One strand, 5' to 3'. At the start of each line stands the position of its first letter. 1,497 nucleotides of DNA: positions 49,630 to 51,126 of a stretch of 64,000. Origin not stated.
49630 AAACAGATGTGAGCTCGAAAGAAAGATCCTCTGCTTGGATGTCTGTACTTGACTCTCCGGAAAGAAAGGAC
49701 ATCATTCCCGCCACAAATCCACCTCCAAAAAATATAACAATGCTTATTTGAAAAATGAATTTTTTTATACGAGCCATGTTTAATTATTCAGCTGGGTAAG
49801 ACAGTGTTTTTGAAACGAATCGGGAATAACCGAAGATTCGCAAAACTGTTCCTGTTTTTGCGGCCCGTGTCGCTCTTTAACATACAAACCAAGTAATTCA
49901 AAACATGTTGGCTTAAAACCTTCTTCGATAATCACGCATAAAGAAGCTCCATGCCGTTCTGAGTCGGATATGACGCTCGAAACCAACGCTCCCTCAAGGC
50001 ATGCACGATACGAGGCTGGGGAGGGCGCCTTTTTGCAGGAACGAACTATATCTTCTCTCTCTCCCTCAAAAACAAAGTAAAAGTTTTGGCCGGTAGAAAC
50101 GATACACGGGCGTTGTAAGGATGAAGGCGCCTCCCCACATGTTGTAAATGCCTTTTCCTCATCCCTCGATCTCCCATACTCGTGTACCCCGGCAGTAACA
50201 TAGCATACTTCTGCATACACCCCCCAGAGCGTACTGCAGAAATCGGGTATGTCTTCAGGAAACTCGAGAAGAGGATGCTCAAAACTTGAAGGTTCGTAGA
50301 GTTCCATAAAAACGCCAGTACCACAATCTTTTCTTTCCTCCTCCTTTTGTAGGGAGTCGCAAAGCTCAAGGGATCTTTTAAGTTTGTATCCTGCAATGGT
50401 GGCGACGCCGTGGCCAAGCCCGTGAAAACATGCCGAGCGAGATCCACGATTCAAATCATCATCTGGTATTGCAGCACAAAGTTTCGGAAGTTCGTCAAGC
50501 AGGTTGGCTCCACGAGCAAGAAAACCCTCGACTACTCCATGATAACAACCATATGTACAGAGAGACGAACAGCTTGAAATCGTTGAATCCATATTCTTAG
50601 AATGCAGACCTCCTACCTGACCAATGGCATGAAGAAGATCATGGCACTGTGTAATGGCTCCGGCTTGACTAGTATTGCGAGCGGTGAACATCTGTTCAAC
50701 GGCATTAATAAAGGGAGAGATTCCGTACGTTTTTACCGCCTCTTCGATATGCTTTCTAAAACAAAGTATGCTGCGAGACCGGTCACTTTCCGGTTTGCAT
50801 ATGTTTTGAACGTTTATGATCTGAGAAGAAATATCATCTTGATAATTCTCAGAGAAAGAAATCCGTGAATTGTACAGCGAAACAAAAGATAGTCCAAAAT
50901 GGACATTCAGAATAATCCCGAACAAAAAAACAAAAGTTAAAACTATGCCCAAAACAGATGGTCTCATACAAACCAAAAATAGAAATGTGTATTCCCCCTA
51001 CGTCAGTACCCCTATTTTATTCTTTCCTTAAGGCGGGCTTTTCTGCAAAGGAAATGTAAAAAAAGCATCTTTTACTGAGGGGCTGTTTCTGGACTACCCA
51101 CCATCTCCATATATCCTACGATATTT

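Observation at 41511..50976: Tandem array of eight divergent paralogs of an unassigned, membrane-anchored Cys-pair/His-motif repeat protein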

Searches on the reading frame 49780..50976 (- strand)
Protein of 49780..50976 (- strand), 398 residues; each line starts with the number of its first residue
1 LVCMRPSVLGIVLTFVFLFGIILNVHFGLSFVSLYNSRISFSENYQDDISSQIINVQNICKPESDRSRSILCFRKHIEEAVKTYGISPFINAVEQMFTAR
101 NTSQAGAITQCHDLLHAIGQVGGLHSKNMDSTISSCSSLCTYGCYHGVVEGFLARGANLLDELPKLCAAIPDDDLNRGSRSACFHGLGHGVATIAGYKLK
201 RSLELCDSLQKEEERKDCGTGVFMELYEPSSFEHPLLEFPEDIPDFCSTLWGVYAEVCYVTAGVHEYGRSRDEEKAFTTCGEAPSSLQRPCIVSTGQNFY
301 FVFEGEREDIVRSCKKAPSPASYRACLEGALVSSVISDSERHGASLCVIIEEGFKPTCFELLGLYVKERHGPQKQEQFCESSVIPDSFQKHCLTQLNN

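Call 3: search_protein_families(library=pfam, proteins=[window:49780-50976:-], max_evalue=1)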
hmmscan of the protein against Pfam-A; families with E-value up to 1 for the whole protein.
window:49780-50976:- (398 aa): 0 families

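Call 4: search_protein_families(library=ncbifam, proteins=[window:49780-50976:-], max_evalue=1)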
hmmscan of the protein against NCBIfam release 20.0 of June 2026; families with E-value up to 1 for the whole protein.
window:49780-50976:- (398 aa): 0 families

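Call 7: search_solved_structures(query=A1, max_evalue=10, show_alignments=2)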
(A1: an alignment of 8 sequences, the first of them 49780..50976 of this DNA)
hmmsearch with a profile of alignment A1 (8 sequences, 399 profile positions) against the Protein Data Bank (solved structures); distinct sequences matched with E-value up to 10: 2.
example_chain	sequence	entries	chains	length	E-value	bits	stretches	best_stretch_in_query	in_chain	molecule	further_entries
3we9_A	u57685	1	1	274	0.94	11.9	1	244-314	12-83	Putative phytoene/squalene synthase YisP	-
8z5s_8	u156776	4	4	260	3.7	9.9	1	1-44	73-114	Flagellar biosynthetic protein FliR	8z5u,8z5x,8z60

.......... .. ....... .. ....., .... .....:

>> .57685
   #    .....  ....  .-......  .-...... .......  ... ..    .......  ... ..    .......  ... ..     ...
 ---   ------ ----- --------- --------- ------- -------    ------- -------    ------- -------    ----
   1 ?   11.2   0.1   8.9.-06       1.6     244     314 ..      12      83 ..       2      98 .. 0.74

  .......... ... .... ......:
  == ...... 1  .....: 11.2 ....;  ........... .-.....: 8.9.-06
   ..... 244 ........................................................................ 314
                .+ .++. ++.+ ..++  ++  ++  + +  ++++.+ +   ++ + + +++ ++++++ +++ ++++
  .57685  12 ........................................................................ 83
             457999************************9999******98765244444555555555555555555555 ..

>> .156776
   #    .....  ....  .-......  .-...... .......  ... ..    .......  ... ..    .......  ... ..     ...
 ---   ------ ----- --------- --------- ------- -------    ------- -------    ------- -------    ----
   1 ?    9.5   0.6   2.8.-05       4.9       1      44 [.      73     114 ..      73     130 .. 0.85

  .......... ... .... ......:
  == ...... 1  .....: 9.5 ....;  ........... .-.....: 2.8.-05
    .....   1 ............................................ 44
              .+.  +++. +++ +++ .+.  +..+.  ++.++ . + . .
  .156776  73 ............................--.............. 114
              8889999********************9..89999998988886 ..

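Call 8: find_homologous_proteins(query=A1, max_evalue=0.001)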
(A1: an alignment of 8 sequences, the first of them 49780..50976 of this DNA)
Query A1 (8 sequences) (398 aa, profile of the alignment): 508 proteins with E <= 0.001 among 8000 candidates; the best 120 are listed.
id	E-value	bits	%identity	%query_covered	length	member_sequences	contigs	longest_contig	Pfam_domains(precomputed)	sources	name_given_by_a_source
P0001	4.8e-138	479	100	99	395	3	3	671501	-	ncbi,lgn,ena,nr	ncbi:hypothetical protein IH982_02140 [Patescibacteria group bacterium]|nr:hypothetical protein [Pat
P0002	2.8e-127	443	26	61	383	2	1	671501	-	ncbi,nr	ncbi:hypothetical protein IH982_02130 [Patescibacteria group bacterium]|nr:hypothetical protein [Pat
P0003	2.0e-106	375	26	55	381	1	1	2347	-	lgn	-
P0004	1.0e-85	307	40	98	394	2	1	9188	-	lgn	-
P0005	4.6e-83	298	45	94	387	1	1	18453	-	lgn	-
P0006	9.9e-80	287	52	80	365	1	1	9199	-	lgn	-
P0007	1.8e-78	283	34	88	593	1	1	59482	-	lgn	-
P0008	4.5e-78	281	44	83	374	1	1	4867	-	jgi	-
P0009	9.6e-78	280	42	92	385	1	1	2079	-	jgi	jgi:hypothetical protein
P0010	4.9e-77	278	48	79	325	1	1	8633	-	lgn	-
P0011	1.3e-76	277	36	97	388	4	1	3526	-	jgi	-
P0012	3.1e-76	275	36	97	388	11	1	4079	-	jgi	-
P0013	6.6e-76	274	36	97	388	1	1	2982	-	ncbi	-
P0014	1.4e-74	270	39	85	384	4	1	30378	-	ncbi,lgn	-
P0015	4.4e-74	268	46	83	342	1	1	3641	-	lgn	-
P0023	1.7e-69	253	37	88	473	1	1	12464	-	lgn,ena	-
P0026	5.9e-69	251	36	91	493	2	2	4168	-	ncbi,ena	-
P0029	1.8e-67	247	39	87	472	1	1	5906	-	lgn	-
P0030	3.1e-67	246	38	80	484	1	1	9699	-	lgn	-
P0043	3.3e-58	216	32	94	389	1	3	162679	-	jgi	jgi:hypothetical protein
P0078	1.0e-54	205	26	73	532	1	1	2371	-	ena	-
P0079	1.3e-54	204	27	74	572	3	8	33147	-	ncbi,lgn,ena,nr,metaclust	ncbi:hypothetical protein A3E49_03335 [Candidatus Saccharibacteria bacterium RIFCSPHIGHO2_12_FULL_49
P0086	5.6e-54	202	34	29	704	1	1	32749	-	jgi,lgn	jgi:hypothetical protein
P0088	7.9e-54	202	29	67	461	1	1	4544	PF13442.12,PF00034.27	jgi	jgi:hypothetical protein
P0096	3.9e-53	199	25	87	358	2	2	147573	-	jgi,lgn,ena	-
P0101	1.2e-52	198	29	71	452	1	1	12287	PF13442.12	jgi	jgi:Cytochrome C oxidase, cbb3-type, subunit III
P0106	1.9e-52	197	25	62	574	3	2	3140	-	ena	-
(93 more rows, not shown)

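Call 17: search_protein_families(library=pfam, proteins=[P0023, P0079, P0088, P0007, P0086, P0026, P0029, P0030, P0078, P0106], max_evalue=0.01)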
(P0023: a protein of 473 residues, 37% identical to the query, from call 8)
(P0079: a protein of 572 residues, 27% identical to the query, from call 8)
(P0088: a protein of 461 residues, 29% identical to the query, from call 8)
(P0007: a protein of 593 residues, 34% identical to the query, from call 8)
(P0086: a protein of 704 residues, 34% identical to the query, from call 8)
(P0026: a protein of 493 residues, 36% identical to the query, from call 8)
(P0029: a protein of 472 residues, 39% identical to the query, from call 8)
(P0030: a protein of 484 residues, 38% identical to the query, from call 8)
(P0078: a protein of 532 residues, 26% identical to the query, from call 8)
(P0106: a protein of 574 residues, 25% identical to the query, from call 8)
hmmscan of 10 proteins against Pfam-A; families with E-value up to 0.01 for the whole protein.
P0023 (473 aa): 0 families

P0079 (572 aa): 0 families

P0088 (461 aa): 2 families
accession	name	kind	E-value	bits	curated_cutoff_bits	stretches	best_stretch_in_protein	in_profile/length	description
PF13442.11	Cytochrome_CBB3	-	6.6e-13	49.2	27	1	32-101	5-68/68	Cytochrome C oxidase, cbb3-type, subunit III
PF00034.26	Cytochrom_C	-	8.4e-07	30.7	21.3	1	32-101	3-86/90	Cytochrome c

P0007 (593 aa): 0 families

P0086 (704 aa): 0 families

P0026 (493 aa): 1 family
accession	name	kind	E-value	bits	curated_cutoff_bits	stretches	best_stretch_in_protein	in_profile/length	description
PF00127.26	Copper-bind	-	0.0015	19.3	21.2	1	34-106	13-81/99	Copper binding proteins, plastocyanin/azurin family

P0029 (472 aa): 1 family
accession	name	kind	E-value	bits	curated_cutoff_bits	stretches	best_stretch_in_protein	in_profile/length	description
PF00127.26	Copper-bind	-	0.0023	18.8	21.2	1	29-114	13-95/99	Copper binding proteins, plastocyanin/azurin family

P0030 (484 aa): 0 families

P0078 (532 aa): 0 families

P0106 (574 aa): 0 families

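Call 21: predict_structure(alignment_id=A2)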
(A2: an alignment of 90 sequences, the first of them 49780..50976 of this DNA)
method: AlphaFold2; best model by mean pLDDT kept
length: 398 residues; sequences in the alignment: 90
mean_pLDDT: 92.8   pTM: 0.86
mean pLDDT of the five models: 92.8, 92.5, 91.8, 91.1, 90.3
residues with pLDDT >= 90: 325; 70-90: 59; 50-70: 12; < 50: 2
segments of 3 or more residues with pLDDT < 50: none
pLDDT, mean of each block of 10 residues (from residue 1): 65 94 86 71 85 96 93 97 96 89 78 97 96 94 96 91 91 90 97 96 97 98 94 90 98 98 97 98 98 98 95 98 98 91 96 97 94 95 96 85
secondary structure, 60 per line:
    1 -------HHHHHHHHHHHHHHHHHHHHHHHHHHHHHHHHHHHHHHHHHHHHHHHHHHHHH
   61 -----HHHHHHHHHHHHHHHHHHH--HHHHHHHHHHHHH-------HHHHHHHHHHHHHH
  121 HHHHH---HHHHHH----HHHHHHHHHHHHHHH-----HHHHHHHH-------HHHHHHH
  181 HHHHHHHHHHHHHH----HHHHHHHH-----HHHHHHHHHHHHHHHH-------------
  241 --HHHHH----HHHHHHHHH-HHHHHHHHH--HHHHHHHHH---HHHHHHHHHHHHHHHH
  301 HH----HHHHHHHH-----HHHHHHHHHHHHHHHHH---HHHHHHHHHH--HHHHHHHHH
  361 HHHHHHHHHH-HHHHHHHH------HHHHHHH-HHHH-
elements in order: H8-60 H66-84 H87-99 H107-125 H129-134 H139-153 H159-166 H174-194 H199-206 H212-227 H243-247 H252-260 H262-270 H273-281 H285-302 H307-314 H320-336 H340-349 H352-370 H372-379 H386-392 H394-397

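Call 23: search_protein_representatives(alignment_id=A2)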
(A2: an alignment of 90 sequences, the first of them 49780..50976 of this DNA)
Query: 90 sequences, 389 profile positions. Proteins with E-value up to 0.001 (for the whole library): 8129; up to 1e-10: 6867; up to 1e-30: 3516. The best 150 are listed.
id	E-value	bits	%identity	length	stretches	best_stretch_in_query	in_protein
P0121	0.0e+00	1204.8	-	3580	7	49-385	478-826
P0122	1.8e-251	850.4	-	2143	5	60-385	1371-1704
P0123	1.4e-219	745.5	-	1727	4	59-384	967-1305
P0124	1.6e-204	695.9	-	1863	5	43-385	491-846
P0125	6.8e-195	664.2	-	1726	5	19-384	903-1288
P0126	4.1e-182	622.1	-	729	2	49-385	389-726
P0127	5.7e-159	545.9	-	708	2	9-386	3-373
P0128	1.4e-154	531.4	-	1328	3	56-384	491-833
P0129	5.2e-152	523.0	-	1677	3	50-384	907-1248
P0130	3.0e-149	513.9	-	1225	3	12-383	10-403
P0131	2.2e-143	494.6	-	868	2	68-385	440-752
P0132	6.5e-143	493.1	-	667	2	9-366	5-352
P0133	9.5e-137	472.8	-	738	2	37-295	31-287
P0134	1.2e-134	465.8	-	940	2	7-383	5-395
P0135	5.1e-131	453.9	-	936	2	35-383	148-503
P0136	5.8e-130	450.4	-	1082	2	22-385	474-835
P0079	2.6e-114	398.9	-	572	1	10-359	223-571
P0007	9.7e-110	383.8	-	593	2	2-377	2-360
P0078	5.0e-98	345.3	-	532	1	45-386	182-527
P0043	7.0e-98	344.8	-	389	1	6-385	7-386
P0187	4.8e-91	322.3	-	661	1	51-362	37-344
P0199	1.0e-88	314.7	-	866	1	38-359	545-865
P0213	2.3e-86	306.9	-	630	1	13-356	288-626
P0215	9.6e-86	304.9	-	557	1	53-384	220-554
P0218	4.2e-85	302.7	-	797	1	48-356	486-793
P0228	2.4e-83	296.9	-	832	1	27-355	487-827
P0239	3.9e-82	293.0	-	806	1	15-356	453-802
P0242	1.2e-81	291.4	-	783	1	27-356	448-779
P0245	1.6e-81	290.9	-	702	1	14-359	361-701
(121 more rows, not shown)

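Call 24: fold_search(model_id=the predicted structure, library=pdb)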
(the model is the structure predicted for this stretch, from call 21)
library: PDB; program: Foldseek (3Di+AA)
matches with E <= 10: 995; with E <= 0.001: 0
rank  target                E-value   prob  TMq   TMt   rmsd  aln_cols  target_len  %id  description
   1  8cws_A                1.6e-02  0.72  0.18  0.16  18.2       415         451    7  Accurate computational design of genetically encoded 3D protein crystals (released 2023-11-01)
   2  5orm                  2.5e-02  0.82  0.19  0.21  23.4       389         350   12  Crystal structure of designed cPPR-Telo1 (released 2018-06-20)
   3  5i9h_A                3.0e-02  0.92  0.22  0.23  17.3       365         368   11  Crystal structure of designed pentatricopeptide repeat protein dPPR-U8G2 in complex with its target RNA U8G2 (released 2016-04-27)
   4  6qdv_H                3.0e-02  0.89  0.24  0.22  27.3       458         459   10  Human post-catalytic P complex spliceosome (released 2019-02-20)
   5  7dvq_V                3.1e-02  0.89  0.24  0.22  29.6       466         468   10  Cryo-EM Structure of the Activated Human Minor Spliceosome (minor Bact Complex) (released 2021-03-31)
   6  8ga7                  3.3e-02  0.35  0.15  0.12  24.0       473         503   11  Geometrically programmable nanomaterial construction using regularized protein building blocks (released 2024-03-13)
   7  8fy3_B                4.0e-02  0.63  0.17  0.14  24.1       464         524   10  Structure of NOT1:NOT10:NOT11 module of the human CCR4-NOT complex (released 2023-07-26)
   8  9g8o_B                4.0e-02  0.57  0.16  0.09  23.2       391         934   11  human 40S ribosome bound by a SKI238-exosome complex (released 2024-10-16)
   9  9au7_A                4.5e-02  0.89  0.24  0.18  20.8       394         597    9  Human Retriever VPS35L/VPS29/VPS26C complex bound to SNX17 peptide (Composite Map) (released 2024-10-30)
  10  9qhb                  4.5e-02  0.77  0.18  0.22  18.7       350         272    9  Crystal structure of 16-repeat CTPR protein with eliminated coordination sites (released 2025-10-22)
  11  5mfm_F                4.5e-02  0.60  0.17  0.19  18.1       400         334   10  Designed armadillo repeat protein peptide fusion YIIIM6AII_GS11_(KR)5 (released 2017-09-13)
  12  1aii                  4.7e-02  0.57  0.18  0.20  15.3       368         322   12  ANNEXIN III (released 1997-03-12)
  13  5g04_Y                4.9e-02  0.60  0.18  0.15  24.4       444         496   13  Structure of the human APC-Cdc20-Hsl1 complex (released 2016-05-25)
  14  5dse_C                5.8e-02  0.69  0.20  0.13  21.9       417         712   10  Crystal Structure of the TTC7B/Hyccin Complex (released 2015-12-02)
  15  5mfd_J                5.8e-02  0.63  0.18  0.21  19.1       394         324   12  Designed armadillo repeat protein YIIIM''6AII in complex with pD_(KR)5 (released 2017-07-19)
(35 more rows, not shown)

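Call 27: search_protein_families(library=pfam, proteins=[P0199, P0218, P0228, P0239, P0242, P0245, P0213, P0215, P0187, P0136], max_evalue=0.001)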
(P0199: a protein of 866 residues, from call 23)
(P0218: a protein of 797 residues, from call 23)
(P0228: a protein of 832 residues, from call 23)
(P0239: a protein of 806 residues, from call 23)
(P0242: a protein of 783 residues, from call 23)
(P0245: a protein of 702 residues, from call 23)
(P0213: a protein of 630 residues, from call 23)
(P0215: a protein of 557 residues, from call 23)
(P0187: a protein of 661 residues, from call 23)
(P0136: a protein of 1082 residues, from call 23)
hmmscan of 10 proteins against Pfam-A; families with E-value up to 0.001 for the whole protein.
P0199 (866 aa): 1 family
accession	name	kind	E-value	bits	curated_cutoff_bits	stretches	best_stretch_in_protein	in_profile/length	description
PF04234.18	CopC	-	9e-15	55.9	23.3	1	29-126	1-92/92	CopC domain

P0218 (797 aa): 2 families
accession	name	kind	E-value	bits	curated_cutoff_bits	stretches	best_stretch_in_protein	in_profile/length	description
PF04234.18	CopC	-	6e-15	56.5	23.3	1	10-106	1-92/92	CopC domain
PF05425.18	CopD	-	5e-07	30.5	32.1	1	339-455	4-105/105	Copper resistance protein D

P0228 (832 aa): 2 families
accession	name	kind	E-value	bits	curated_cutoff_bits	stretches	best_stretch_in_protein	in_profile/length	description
PF04234.18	CopC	-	3.7e-15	57.1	23.3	1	74-171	1-92/92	CopC domain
PF05425.18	CopD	-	3.3e-09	37.5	32.1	1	388-484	3-105/105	Copper resistance protein D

P0239 (806 aa): 2 families
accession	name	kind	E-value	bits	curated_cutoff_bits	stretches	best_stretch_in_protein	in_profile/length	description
PF04234.18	CopC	-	2.8e-13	51.1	23.3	1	45-137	1-88/92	CopC domain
PF05425.18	CopD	-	7.2e-09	36.4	32.1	1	362-462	2-105/105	Copper resistance protein D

P0242 (783 aa): 2 families
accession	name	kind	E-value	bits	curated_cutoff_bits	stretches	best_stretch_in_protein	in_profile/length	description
PF04234.18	CopC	-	1e-17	65.4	23.3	1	45-141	1-92/92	CopC domain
PF05425.18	CopD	-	1.5e-07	32.1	32.1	1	351-445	2-105/105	Copper resistance protein D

P0245 (702 aa): 2 families
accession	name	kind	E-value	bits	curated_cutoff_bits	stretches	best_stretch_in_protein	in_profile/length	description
PF04234.18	CopC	-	2.1e-18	67.6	23.3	1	31-125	1-92/92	CopC domain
PF05425.18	CopD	-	1.9e-08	35.1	32.1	1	282-371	3-105/105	Copper resistance protein D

P0213 (630 aa): 1 family
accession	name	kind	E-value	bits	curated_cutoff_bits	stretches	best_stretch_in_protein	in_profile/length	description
PF05425.18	CopD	-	5.7e-16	59.2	32.1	1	202-299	3-105/105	Copper resistance protein D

P0215 (557 aa): 0 families

P0187 (661 aa): 0 families

P0136 (1082 aa): 2 families
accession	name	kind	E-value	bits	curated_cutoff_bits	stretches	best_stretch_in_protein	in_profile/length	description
PF13473.12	Cupredoxin_1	-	6.2e-12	45.9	27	1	991-1081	20-104/104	Cupredoxin-like domain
PF00127.26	Copper-bind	-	2e-08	35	21.2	0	871-949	13-83/99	Copper binding proteins, plastocyanin/azurin family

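Call 32: search_protein_families(library=pfam, proteins=[P0078, P0079, P0215, P0187], max_evalue=5)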
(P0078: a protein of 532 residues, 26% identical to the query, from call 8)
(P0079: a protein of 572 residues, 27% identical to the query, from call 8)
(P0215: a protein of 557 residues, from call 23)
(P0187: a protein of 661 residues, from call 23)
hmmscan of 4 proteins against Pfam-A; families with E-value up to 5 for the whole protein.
P0078 (532 aa): 0 families

P0079 (572 aa): 1 family
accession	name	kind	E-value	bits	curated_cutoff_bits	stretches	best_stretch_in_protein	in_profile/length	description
PF03653.18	UPF0093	-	1.4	9.6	34.2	1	4-91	57-139/146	Uncharacterised protein family (UPF0093)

P0215 (557 aa): 1 family
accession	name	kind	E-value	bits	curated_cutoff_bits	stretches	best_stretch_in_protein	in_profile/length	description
PF11220.13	DUF3015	-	0.1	12.9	25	1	174-250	11-87/142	Protein of unknown function (DUF3015)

P0187 (661 aa): 0 families

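Call 35: find_encoding_contigs(protein=P0043, flank=8000, max_places=2)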
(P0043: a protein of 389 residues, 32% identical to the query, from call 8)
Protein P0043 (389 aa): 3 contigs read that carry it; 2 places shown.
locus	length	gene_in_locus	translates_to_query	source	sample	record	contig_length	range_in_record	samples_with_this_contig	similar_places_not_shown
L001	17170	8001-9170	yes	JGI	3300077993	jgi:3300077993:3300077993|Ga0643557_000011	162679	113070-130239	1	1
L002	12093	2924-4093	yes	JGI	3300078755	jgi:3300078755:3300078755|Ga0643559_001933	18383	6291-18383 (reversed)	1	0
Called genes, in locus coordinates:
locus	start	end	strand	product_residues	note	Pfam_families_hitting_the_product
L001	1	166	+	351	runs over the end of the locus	-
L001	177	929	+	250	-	-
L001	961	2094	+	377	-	-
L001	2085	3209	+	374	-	-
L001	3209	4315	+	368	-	-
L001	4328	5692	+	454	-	-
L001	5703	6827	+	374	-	-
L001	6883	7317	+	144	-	-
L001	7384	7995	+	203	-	-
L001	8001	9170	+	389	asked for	-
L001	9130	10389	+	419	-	-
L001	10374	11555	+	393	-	-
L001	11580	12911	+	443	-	-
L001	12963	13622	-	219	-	-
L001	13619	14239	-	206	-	-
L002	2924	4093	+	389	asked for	-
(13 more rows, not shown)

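Call 36: find_encoding_contigs(protein=P0101, flank=8000, max_places=2)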
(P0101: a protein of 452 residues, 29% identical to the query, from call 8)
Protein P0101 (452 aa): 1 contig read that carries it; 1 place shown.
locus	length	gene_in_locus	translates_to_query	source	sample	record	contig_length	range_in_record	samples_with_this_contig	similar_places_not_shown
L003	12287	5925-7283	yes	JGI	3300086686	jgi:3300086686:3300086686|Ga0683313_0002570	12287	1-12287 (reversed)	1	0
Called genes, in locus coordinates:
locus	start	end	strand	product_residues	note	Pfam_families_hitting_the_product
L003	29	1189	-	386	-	PF01596:Methyltransf_3, PF03602:Cons_hypoth95 (faint), PF01135:PCMT (faint), PF08241:Methyltransf_11 (faint), PF13578:Methyltransf_24, PF01596:Methyltransf_3, PF13578:Methyltransf_24, PF13649:Methyltransf_25 (weak)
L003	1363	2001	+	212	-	-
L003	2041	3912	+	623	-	PF00990:GGDEF, PF01966:HD, PF13487:HD_5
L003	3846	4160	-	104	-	PF00355:Rieske, PF13806:Rieske_2, PF22543:Rieske_4 (weak)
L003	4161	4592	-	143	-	PF01592:NifU_N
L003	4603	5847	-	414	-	PF00266:Aminotran_5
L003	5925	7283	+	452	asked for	PF13442:Cytochrome_CBB3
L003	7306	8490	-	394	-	PF01458:SUFBD_core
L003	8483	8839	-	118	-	PF00903:Glyoxalase, PF13669:Glyoxalase_4 (faint), PF18029:Glyoxalase_6, PF22677:Ble-like_N (faint)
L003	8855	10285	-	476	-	PF19295:SufBD_N, PF01458:SUFBD_core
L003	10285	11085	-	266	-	PF00005:ABC_tran, PF02463:SMC_N (faint)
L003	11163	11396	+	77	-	PF02416:TatA_B_E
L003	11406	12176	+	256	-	PF00902:TatC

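Call 43: find_encoding_contigs(protein=P0096, flank=8000, max_places=1)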
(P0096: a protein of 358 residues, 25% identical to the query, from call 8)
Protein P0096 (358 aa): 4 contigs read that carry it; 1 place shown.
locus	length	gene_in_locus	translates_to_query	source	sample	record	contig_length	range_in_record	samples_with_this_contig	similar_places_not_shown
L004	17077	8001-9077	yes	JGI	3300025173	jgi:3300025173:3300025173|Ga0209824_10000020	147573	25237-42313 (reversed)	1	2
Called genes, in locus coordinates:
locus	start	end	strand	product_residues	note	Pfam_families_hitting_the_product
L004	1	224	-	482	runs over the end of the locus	PF21799:MurD-like_N, PF08245:Mur_ligase_M, PF02875:Mur_ligase_C (weak)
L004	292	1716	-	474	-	PF00478:IMPDH, PF00571:CBS, PF03060:NMO (weak)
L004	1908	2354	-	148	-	PF22148:Fervidolysin_NPro-like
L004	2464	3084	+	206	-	PF00657:Lipase_GDSL, PF13472:Lipase_GDSL_2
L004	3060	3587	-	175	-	-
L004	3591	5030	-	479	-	PF03734:YkuD, PF00768:Peptidase_S11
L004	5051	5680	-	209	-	PF09997:DUF2238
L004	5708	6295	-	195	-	PF09335:VTT_dom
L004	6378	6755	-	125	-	PF01741:MscL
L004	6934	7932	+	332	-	PF00487:FA_desaturase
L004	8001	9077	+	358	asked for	-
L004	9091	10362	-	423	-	PF01471:PG_binding_1, PF13473:Cupredoxin_1 (weak)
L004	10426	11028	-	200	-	PF07690:MFS_1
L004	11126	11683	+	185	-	PF07638:Sigma70_ECF (faint), PF04542:Sigma70_r2, PF08281:Sigma70_r4_2, PF04545:Sigma70_r4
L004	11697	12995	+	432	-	PF18915:DUF5667 (weak)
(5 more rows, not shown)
